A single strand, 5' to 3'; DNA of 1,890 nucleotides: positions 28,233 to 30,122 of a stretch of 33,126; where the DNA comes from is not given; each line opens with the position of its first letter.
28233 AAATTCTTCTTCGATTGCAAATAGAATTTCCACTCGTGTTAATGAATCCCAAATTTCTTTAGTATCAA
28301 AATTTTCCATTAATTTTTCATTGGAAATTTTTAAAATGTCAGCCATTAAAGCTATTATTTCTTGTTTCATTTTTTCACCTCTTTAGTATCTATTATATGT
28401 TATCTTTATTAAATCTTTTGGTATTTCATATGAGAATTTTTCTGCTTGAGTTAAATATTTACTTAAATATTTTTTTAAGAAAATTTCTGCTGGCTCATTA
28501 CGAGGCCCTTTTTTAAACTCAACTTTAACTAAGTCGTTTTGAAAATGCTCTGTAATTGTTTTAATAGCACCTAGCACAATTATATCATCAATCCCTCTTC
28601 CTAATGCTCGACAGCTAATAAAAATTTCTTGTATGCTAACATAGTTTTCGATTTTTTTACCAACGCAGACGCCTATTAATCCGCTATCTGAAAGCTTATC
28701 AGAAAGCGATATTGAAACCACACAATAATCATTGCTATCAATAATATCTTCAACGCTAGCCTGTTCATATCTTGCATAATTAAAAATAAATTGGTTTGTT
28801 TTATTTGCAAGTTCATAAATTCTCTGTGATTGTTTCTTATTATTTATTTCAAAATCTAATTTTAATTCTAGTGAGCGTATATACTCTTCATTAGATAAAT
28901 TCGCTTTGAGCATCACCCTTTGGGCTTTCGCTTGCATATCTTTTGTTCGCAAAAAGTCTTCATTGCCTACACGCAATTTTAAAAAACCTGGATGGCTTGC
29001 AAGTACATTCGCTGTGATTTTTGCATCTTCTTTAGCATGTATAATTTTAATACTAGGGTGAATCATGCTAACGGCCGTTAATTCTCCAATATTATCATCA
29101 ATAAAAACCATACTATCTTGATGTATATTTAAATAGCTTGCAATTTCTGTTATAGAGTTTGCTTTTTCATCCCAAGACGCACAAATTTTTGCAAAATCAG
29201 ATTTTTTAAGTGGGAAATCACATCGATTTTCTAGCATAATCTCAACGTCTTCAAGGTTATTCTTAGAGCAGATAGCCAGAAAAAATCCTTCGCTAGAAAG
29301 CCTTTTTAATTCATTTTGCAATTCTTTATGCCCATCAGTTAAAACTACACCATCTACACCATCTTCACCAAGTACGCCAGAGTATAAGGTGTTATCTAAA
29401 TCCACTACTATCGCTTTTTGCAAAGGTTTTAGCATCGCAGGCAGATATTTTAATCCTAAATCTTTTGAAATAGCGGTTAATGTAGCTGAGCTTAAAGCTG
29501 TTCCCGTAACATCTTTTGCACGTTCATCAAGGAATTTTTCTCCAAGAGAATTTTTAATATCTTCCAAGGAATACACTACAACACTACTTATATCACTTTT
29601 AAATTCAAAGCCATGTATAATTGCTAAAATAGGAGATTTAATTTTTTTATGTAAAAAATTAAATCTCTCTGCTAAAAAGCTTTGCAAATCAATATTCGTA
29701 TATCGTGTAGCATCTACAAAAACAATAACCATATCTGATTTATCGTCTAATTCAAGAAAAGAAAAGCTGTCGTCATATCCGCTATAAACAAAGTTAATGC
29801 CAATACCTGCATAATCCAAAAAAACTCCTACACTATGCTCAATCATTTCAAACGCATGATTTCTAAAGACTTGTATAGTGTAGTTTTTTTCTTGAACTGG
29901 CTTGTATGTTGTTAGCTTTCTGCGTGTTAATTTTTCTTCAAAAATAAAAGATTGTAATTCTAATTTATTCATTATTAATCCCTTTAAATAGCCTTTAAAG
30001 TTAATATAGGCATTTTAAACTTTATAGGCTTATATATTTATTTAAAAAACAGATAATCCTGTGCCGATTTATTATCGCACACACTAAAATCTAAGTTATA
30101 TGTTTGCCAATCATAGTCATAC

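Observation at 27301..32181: Orphan five-gene FkbH / ACP / AAC(3)-fold / COG4310 / VOC cassette: predicted ACP-tethered glyceryl-type N-acylation module with no partner pathway in view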

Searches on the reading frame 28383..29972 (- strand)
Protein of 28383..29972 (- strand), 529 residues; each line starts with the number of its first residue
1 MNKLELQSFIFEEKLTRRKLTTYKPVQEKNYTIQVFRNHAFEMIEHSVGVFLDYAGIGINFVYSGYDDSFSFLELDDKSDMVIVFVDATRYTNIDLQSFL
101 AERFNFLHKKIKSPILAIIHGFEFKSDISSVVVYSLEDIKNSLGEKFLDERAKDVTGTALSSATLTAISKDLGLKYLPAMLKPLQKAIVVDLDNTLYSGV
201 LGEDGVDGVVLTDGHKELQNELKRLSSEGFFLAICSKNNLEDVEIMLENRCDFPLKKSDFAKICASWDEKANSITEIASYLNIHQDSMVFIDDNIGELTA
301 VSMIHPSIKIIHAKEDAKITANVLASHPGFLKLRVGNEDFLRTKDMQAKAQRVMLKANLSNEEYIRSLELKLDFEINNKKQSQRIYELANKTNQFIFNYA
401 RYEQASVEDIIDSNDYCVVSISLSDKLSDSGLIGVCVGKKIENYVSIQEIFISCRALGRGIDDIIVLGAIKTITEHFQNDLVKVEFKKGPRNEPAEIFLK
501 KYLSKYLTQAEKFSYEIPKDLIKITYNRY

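Call 4: search_protein_families(library=pfam, proteins=[window:28383-29972:-], max_evalue=0.01)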
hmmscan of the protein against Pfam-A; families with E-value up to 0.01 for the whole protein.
window:28383-29972:- (529 aa): 0 families

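Call 5: search_protein_families(library=ncbifam, proteins=[window:28383-29972:-], max_evalue=0.01)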
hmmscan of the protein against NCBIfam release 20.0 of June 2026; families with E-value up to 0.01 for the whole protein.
window:28383-29972:- (529 aa): 2 families
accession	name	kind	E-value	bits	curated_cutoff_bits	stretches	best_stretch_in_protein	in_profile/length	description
TIGR01686.1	FkbH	subfamily_domain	2.4e-80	270.1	146.65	1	184-501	2-316/323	FkbH domain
TIGR01681.1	HAD-SF-IIIC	subfamily_domain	2.6e-18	67.1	35.75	1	186-301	1-128/132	HAD-IIIC family phosphatase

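Call 14: find_encoding_contigs(protein=window:28383-29972:-, flank=10000, max_places=6)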
Protein window:28383-29972:- (529 aa): no gene with exactly this product is on record in the collection.

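Call 15: find_homologous_proteins(query=window:28383-29972:-, max_evalue=1e-10)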
Query window:28383-29972:- (529 aa): 4782 proteins with E <= 1e-10 among 8000 candidates; the best 120 are listed.
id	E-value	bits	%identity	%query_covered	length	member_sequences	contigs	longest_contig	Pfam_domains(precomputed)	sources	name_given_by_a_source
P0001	0.0e+0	1160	100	100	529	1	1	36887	-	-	-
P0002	1.4e-274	929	78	99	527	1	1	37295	-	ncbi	-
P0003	1.1e-272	923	78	99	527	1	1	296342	-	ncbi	-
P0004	4.3e-212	723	60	100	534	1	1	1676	-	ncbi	-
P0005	1.0e-209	716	60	99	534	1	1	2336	-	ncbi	-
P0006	2.8e-193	661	58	98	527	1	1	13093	-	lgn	-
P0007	1.0e-190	653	58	98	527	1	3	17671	-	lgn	-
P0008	2.5e-190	652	56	99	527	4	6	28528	-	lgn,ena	-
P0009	1.6e-189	649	57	99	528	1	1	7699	-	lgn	-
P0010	1.2e-188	646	57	98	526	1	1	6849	-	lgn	-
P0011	3.5e-187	641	54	99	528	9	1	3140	-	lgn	-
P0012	8.2e-187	640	56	98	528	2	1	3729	-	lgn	-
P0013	1.3e-186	639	54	99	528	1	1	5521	-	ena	-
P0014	2.6e-185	635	56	100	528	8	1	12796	-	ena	-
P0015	1.7e-184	632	54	98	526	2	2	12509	-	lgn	-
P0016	1.5e-183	629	55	99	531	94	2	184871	-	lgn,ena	-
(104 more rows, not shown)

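Call 16: find_encoding_contigs(protein=P0003, flank=10000, max_places=3)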
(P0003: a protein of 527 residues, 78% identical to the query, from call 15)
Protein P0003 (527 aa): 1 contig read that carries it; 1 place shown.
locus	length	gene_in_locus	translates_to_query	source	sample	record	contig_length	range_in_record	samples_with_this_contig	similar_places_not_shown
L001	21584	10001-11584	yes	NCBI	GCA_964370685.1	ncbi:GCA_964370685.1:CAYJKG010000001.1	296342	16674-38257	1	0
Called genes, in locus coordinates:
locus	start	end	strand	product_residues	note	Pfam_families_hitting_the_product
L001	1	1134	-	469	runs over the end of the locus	PF00884:Sulfatase, PF01663:Phosphodiest (weak), PF02995:DUF229 (weak), PF16347:SGSH_C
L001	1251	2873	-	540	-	PF10518:TAT_signal (weak), PF01547:SBP_bac_1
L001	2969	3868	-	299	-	PF00528:BPD_transp_1 (weak)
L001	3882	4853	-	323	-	PF00528:BPD_transp_1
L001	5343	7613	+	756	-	PF00165:HTH_AraC (faint), PF12833:HTH_18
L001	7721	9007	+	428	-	PF16254:DUF4910, PF09940:DUF2172, PF16221:HTH_47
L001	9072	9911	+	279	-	PF02522:Antibiotic_NAT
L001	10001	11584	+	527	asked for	-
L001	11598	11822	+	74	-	PF00550:PP-binding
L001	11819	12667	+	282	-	PF13669:Glyoxalase_4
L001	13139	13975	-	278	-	PF10114:PocR, PF12833:HTH_18, PF00165:HTH_AraC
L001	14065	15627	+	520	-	PF00370:FGGY_N, PF02782:FGGY_C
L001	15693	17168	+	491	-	PF02610:AraA_N, PF24856:AraA_central, PF11762:Arabinose_Iso_C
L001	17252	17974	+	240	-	PF00596:Aldolase_II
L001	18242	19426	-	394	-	PF03702:AnmK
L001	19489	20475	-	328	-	PF01408:GFO_IDH_MocA, PF22725:GFO_IDH_MocA_C3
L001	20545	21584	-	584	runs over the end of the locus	PF02463:SMC_N, PF13555:AAA_29 (faint), PF13476:AAA_23 (weak)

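Call 17: find_encoding_contigs(protein=P0016, flank=10000, max_places=3)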
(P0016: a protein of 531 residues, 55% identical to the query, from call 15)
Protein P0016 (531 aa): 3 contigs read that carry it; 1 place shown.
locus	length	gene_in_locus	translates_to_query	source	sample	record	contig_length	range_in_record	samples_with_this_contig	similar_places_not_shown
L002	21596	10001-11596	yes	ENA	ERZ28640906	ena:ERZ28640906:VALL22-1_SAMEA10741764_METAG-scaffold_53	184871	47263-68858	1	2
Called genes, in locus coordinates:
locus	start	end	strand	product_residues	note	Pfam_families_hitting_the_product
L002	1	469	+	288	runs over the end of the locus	PF00231:ATP-synt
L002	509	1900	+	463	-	PF02874:ATP-synt_ab_N, PF00006:ATP-synt_ab, PF22919:ATP-synt_VA_C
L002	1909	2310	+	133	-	PF02823:ATP-synt_DE_N, PF00401:ATP-synt_DE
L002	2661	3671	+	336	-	PF00288:GHMP_kinases_N, PF08544:GHMP_kinases_C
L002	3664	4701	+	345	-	PF00535:Glycos_transf_2, PF13641:Glyco_tranf_2_3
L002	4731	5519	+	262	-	PF01061:ABC2_membrane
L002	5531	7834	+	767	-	PF00005:ABC_tran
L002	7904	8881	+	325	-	PF00535:Glycos_transf_2, PF13641:Glyco_tranf_2_3 (weak)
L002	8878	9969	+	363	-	PF01041:DegT_DnrJ_EryC1, PF01053:Cys_Met_Meta_PP, PF01212:Beta_elim_lyase (weak), PF00155:Aminotran_1_2 (weak), PF00266:Aminotran_5 (weak)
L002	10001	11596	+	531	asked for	-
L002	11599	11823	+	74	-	PF00550:PP-binding (weak)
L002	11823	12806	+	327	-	PF13302:Acetyltransf_3, PF13669:Glyoxalase_4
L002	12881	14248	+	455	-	-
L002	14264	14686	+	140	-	PF05523:FdtA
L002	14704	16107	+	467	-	PF05050:Methyltransf_21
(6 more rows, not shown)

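Call 21: find_related_loci(query=A1, collection=genome_contigs, flank=10000)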
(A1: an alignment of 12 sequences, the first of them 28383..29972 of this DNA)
Query A1 (529 aa) in genome_contigs; peptide patterns used: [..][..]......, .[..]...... (x = any residue, [..] = any of these).
205 stretches matched a pattern; 125 encode a relative of the query (tblastn E <= 1e-3); the best 80 are kept; 80 distinct loci.
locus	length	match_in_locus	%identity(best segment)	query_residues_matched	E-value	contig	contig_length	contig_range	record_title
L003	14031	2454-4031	78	1-526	0e+0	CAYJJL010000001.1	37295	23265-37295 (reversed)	MAG TPA_asm: uncultured Faecalibacterium sp. isolate ERP123703_co3_165 genome assembly, contig: NODE_1135_length_37295_c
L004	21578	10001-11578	78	1-526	0e+0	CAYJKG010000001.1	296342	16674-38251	MAG TPA_asm: uncultured Faecalibacterium sp. isolate ERP123703_co4_9 genome assembly, contig: NODE_1_length_296342_cov_2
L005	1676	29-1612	60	1-528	0e+0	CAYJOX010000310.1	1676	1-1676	MAG TPA_asm: uncultured Oscillospiraceae bacterium isolate ERP123703_co3_335 genome assembly, contig: NODE_61734_length_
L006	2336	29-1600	60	1-524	0e+0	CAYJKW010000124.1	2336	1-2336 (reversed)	MAG TPA_asm: uncultured Oscillospiraceae bacterium isolate ERP123703_co3_282 genome assembly, contig: NODE_43218_length_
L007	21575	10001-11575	55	1-524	0e+0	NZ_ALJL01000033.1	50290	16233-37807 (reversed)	Lachnoanaerobaculum sp. ICM7 ctg120007550917, whole genome shotgun sequence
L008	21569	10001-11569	52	4-526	0e+0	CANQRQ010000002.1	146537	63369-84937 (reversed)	MAG: uncultured Oscillospiraceae bacterium isolate Lapin-022__bin48 genome assembly, contig: Lapin-022__NODE_77_length_1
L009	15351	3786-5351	56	1-522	0e+0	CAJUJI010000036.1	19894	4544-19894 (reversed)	MAG TPA_asm: uncultured Anaerotruncus sp. isolate MGBC140748 genome assembly, contig: MGBC140748.36, whole genome shotgu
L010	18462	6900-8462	52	3-522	2e-176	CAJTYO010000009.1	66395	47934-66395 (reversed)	MAG TPA_asm: uncultured Oscillospiraceae bacterium isolate MGBC123004 genome assembly, contig: MGBC123004.9, whole genom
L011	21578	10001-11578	54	4-527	1e-173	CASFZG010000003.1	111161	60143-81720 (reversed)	uncultured Phascolarctobacterium sp. isolate O18_L1_385385_idba_bin.44 genome assembly, contig: O18_L1_385385_idba_bin.4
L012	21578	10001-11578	49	4-529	5e-169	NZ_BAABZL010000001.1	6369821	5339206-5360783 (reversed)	Enterocloster aldenensis strain k25-0101-E9 sequence1, whole genome shotgun sequence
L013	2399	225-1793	49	4-524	0e+0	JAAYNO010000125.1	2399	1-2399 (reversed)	MAG: Clostridiaceae bacterium isolate AS21ysBPME_216 95618_AS21, whole genome shotgun sequence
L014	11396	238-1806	49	4-524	5e-168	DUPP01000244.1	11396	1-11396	MAG TPA_asm: Clostridiales bacterium isolate AS08sgBPME_325 315981_AS08, whole genome shotgun sequence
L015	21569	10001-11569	48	4-525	1e-166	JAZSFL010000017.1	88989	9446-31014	MAG: Ruminiclostridium sp. isolate T1900044581_TS20190047.MAGScoT_cleanbin_000052 SGB_573_k141_1538768, whole genome sho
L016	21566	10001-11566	48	4-524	1e-164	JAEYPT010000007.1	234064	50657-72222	MAG: Bacillota bacterium isolate OH_CBB_208 k127_1908865, whole genome shotgun sequence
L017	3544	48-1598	49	1-517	1e-172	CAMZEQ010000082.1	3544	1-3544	MAG TPA_asm: uncultured Alphaproteobacteria bacterium isolate SRR10912534_bin.114_metaWRAP_v1.3_MAG genome assembly, con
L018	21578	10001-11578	48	2-524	6e-162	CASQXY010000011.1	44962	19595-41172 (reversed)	MAG: uncultured bacterium isolate extra-ERR2136553.25_1677762773 genome assembly, contig: NODE_296_length_44962_cov_3.58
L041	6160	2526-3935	42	32-500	4e-106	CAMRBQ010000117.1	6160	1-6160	MAG TPA_asm: uncultured Spirochaetia bacterium isolate ERR3140043_bin.3_metaWRAP_v1.3_MAG genome assembly, contig: ERZ47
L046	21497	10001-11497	38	1-505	2e-100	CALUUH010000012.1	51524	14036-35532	MAG: Candidatus Gastranaerophilales bacterium isolate BRZ_E__bin153 genome assembly, contig: BRZ_E__NODE_1202_length_515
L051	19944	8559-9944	39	32-502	1e-94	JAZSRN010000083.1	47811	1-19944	MAG: Candidatus Gastranaerophilaceae bacterium isolate T1900044537_TS20190003.MAGScoT_cleanbin_000012 SGB_29_k141_139659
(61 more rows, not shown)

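Call 30: search_solved_structures(query=window:28383-29972:-, max_evalue=0.01)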
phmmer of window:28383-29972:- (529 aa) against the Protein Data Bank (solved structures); distinct sequences matched with E-value up to 0.01: 1.
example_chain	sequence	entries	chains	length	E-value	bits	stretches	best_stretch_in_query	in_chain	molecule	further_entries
3slr_A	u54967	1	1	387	1.2e-20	77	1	135-316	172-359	uncharacterized protein BF1531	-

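Call 41: search_protein_families(library=pfam, proteins=[L046:3026-4162:+, L046:4155-5045:+, L046:5111-5929:+, L046:5926-6717:+, L046:6730-7611:+, L046:7605-8597:+, L046:13922-14821:+, L046:15382-16707:+, L046:16707-17390:+, L046:17383-18144:+], max_evalue=0.0001)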
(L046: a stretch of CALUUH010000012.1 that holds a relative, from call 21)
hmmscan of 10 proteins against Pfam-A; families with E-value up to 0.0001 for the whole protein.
L046:3026-4162:+ (378 aa): 1 family
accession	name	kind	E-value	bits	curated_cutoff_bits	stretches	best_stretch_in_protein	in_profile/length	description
PF13692.12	Glyco_trans_1_4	-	8.3e-05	23.3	27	0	195-273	4-85/142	Glycosyl transferases group 1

L046:4155-5045:+ (296 aa): 1 family
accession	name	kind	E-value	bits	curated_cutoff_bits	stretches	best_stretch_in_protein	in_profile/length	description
PF01501.26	Glyco_transf_8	-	1.9e-37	129.6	24.3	1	6-262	2-251/253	Glycosyl transferase family 8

L046:5111-5929:+ (272 aa): 1 family
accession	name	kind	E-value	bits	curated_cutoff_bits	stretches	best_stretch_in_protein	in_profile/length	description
PF02585.22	PIG-L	-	3.5e-11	44.1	28.2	1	26-144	1-123/129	GlcNAc-PI de-N-acetylase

L046:5926-6717:+ (263 aa): 2 families
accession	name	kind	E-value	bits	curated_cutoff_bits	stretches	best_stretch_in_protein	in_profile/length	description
PF00535.33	Glycos_transf_2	-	1e-19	71.5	23.3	1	7-173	2-167/168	Glycosyl transferase family 2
PF10111.15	Glyco_tranf_2_2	-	9.9e-07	29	27.3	1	28-199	24-204/276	Glycosyltransferase like family 2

L046:6730-7611:+ (293 aa): 0 families

L046:7605-8597:+ (330 aa): 9 families
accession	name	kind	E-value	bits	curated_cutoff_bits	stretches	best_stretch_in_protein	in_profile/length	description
PF02719.21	Polysacc_synt_2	-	8.8e-101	337.4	20.2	1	7-284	1-291/293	Polysaccharide biosynthesis protein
PF01370.27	Epimerase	-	1.4e-27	97.1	20.9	1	7-226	1-234/240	NAD dependent epimerase/dehydratase family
PF16363.11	GDP_Man_Dehyd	-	1.8e-17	64.3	27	1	8-229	1-246/332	GDP-mannose 4,6 dehydratase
PF01073.25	3Beta_HSD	-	2.5e-16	60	22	1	8-136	1-122/280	3-beta hydroxysteroid dehydrogenase/isomerase family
PF04321.23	RmlD_sub_bind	-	5e-12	45.9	27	1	6-176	2-154/287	RmlD substrate binding domain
PF07993.18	NAD_binding_4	-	4.6e-11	42.8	20.1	1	9-136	1-142/258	Male sterility protein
PF13460.12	NAD_binding_10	-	9.6e-08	32.5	27.2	1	11-132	1-100/184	NAD(P)H-binding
PF05368.20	NmrA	-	3.7e-07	30.5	27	1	4-126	2-103/298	NmrA-like family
PF08659.16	KR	-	2.8e-06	27.8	22.6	1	6-93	2-95/180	KR domain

L046:13922-14821:+ (299 aa): 1 family
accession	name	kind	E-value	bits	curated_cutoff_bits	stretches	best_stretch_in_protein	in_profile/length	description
PF00248.27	Aldo_ket_red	-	4.3e-44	151.2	24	1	2-280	1-287/291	Aldo/keto reductase family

L046:15382-16707:+ (441 aa): 1 family
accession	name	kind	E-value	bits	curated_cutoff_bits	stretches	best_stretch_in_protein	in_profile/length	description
PF00202.27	Aminotran_3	-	6.7e-36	124.3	30.5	1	42-385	11-370/403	Aminotransferase class-III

L046:16707-17390:+ (227 aa): 1 family
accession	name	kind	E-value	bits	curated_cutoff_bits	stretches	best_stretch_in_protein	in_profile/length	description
PF02348.25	CTP_transf_3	-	1.6e-26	93.9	22.6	1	5-188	2-183/217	Cytidylyltransferase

L046:17383-18144:+ (253 aa): 1 family
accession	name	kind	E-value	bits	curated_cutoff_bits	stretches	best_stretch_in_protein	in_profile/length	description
PF01261.30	AP_endonuc_2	-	8.2e-16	58.9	31.1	1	48-248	38-243/249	Xylose isomerase-like TIM barrel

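Call 60: search_protein_families(library=pfam, proteins=[L003:5271-6467:-, L003:6719-8191:-, L003:8202-9716:-, L003:9855-10616:-, L003:10705-11910:-, L003:12292-13170:-, L003:13212-13985:-], max_evalue=0.001)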
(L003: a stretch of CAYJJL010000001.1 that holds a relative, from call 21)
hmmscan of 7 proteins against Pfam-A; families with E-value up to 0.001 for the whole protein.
L003:5271-6467:- (398 aa): 2 families
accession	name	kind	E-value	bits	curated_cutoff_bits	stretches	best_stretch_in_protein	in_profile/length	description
PF13378.12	MR_MLE_C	-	2.9e-39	135.5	29.4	1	180-371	26-218/219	Enolase C-terminal domain-like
PF02746.21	MR_MLE_N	-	3.4e-21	76.1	22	1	15-113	24-117/117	Mandelate racemase / muconate lactonizing enzyme, N-terminal domain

L003:6719-8191:- (490 aa): 3 families
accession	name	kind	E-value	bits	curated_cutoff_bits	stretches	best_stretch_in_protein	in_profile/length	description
PF09547.16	SpoIVA_ATPase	-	1e-110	369.2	26.6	1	1-237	1-237/237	Stage IV sporulation protein A, ATPase domain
PF20438.3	SpoIVA_middle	-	2.1e-67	227.1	25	1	238-414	1-179/179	Stage IV sporulation protein A, middle domain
PF20439.3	SpoIVA_C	-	1.1e-33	115.6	25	1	415-490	1-76/76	Sporulation stage IV protein A, C-terminal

L003:8202-9716:- (504 aa): 1 family
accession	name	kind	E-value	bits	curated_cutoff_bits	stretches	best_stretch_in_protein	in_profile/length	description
PF12673.12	SipL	-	1.8e-18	66.9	23.6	2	38-118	2-77/78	SipL, SPOCS domain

L003:9855-10616:- (253 aa): 1 family
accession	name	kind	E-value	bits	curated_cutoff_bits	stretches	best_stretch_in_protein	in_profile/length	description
PF04203.18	Sortase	-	1.2e-14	54.6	26.6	1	85-251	1-124/125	Sortase domain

L003:10705-11910:- (401 aa): 2 families
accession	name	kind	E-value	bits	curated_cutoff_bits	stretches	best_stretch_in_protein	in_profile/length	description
PF07690.21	MFS_1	-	8.7e-37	127.3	33.4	2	12-343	1-331/347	Major Facilitator Superfamily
PF05977.19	MFS_3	-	1.6e-20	73.5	27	1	11-387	14-387/524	Transmembrane secretion effector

L003:12292-13170:- (292 aa): 4 families
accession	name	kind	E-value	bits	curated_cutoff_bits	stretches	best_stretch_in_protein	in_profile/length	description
PF03193.22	RsgA_GTPase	-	6.2e-44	150.3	30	1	57-217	1-173/174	RsgA GTPase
PF16745.11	RsgA_N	-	1.5e-18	66.7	27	1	2-51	1-50/54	RsgA N-terminal domain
PF01926.29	MMR_HSR1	-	8.4e-07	29.5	21.9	1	155-219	3-63/113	50S ribosome-binding GTPase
PF00005.33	ABC_tran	-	9.1e-05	23.5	25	1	149-198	9-63/137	ABC transporter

L003:13212-13985:- (257 aa): 1 family
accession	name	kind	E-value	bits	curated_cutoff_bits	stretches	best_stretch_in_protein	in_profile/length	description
PF03793.24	PASTA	-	3e-35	120.4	23.2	3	58-119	1-63/64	PASTA domain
